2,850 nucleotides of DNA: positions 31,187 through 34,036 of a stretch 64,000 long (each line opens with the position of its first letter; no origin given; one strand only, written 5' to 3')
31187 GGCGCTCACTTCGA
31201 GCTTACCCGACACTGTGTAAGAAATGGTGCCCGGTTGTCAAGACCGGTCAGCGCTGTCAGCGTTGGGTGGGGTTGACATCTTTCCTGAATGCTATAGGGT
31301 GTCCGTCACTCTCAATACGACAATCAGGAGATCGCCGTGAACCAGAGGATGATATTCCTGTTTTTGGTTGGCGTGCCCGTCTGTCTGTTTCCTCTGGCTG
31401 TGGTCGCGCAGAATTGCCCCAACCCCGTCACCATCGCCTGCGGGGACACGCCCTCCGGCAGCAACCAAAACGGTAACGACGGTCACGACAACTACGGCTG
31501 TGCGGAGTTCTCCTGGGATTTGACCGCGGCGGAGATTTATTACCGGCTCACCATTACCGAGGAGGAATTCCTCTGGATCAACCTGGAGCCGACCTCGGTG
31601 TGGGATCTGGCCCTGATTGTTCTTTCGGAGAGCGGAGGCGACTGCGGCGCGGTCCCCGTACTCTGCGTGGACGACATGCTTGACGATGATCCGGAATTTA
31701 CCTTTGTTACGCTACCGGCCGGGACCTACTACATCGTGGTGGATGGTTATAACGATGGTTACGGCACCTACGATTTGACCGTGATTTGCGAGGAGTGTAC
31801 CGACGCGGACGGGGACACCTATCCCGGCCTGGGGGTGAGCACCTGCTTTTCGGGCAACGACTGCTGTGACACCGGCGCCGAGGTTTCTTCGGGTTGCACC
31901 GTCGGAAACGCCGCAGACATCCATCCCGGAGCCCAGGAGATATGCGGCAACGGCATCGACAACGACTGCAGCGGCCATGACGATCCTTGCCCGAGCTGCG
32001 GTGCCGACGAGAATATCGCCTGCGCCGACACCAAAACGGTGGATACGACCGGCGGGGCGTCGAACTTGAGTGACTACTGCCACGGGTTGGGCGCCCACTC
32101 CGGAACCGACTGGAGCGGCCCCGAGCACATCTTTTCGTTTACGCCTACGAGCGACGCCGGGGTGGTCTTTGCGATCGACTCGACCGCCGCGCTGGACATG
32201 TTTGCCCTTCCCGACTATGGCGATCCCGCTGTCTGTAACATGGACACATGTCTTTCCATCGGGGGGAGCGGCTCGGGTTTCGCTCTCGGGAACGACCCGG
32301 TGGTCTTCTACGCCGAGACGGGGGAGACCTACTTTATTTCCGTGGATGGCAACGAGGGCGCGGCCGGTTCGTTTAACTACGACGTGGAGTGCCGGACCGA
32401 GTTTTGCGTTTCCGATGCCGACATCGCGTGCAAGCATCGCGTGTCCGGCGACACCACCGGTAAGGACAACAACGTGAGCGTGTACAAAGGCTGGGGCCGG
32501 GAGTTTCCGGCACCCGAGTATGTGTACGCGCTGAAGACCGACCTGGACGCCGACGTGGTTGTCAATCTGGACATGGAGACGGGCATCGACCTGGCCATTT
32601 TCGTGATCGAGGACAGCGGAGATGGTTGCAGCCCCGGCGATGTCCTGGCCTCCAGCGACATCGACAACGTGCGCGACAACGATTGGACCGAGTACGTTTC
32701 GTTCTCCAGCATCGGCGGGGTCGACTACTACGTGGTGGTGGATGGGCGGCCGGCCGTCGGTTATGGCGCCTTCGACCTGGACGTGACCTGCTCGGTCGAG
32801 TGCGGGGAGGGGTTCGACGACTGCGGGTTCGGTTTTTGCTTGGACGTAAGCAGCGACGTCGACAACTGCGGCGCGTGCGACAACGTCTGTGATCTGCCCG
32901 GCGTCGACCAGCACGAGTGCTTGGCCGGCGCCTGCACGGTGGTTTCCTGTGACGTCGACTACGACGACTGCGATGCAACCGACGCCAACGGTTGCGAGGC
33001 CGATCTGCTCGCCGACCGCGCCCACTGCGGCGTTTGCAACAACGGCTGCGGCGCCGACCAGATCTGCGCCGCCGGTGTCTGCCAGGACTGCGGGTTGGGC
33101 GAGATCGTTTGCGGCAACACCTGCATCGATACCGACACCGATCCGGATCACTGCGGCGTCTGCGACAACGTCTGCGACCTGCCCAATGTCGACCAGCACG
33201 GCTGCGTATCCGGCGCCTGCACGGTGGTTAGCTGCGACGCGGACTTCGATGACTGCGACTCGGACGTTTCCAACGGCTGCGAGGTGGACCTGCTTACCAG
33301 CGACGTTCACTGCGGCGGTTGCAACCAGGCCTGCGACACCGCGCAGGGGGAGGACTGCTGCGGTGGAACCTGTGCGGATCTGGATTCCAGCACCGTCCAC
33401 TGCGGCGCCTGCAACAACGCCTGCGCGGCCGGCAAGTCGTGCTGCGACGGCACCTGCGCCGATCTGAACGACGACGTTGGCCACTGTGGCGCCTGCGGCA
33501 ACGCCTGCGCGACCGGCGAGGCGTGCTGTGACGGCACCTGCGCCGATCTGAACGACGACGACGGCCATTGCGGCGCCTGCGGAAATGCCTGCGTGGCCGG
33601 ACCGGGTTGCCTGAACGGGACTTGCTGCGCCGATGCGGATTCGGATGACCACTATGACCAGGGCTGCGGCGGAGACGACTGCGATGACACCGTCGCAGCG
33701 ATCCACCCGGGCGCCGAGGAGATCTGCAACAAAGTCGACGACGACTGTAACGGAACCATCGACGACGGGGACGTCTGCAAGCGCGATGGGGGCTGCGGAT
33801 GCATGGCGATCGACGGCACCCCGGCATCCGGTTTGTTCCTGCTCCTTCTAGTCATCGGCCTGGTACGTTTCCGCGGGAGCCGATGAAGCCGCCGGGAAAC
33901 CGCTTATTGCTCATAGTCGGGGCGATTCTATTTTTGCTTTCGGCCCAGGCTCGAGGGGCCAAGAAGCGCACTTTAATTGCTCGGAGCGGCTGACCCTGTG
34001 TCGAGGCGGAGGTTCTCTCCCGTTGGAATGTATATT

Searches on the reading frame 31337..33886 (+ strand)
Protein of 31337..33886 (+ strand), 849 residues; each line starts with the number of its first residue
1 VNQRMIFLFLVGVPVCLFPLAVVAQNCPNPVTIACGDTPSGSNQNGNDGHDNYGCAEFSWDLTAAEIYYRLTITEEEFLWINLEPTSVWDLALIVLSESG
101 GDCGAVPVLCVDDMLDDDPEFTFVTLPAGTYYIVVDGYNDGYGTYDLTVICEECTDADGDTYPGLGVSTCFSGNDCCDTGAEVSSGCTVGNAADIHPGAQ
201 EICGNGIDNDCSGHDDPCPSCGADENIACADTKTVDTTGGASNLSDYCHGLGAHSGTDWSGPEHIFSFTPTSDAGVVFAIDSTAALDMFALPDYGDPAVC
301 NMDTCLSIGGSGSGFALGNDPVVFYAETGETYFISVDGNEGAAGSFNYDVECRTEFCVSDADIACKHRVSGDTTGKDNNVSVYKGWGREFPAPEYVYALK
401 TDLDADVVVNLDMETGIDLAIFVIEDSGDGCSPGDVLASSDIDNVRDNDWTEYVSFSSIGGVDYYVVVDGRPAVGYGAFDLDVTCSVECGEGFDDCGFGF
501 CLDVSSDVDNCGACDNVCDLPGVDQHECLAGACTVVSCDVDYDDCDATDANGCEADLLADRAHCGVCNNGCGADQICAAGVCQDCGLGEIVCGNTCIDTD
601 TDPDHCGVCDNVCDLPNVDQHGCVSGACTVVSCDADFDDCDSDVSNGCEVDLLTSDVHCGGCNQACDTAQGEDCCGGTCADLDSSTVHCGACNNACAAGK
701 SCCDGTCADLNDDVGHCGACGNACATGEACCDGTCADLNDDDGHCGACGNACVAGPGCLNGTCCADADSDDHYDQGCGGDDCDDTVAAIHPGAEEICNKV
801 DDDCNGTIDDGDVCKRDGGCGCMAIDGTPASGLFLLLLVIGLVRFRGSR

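Call 8: search_protein_families(library=pfam, proteins=[window:31337-33886:+])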
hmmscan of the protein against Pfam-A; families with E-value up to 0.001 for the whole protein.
window:31337-33886:+ (849 aa): 2 families
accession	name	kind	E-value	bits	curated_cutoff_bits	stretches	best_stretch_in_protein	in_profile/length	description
PF04885.19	Stig1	-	3.5e-17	63.1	24.1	2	699-763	18-82/85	Stigma-specific STIG1-like protein family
PF04151.21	PPC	-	5.1e-06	27.7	25.9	0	67-137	3-70/70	Bacterial pre-peptidase C-terminal domain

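Call 10: search_protein_families(library=ncbifam, proteins=[window:31337-33886:+], max_evalue=0.00001)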
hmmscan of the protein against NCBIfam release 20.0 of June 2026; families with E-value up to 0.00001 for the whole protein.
window:31337-33886:+ (849 aa): 1 family
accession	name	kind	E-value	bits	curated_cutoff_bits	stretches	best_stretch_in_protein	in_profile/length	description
NF041328.1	C_rich_MXAN6577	subfamily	7.9e-21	74.5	100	2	550-670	28-137/145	MXAN_6577-like cysteine-rich protein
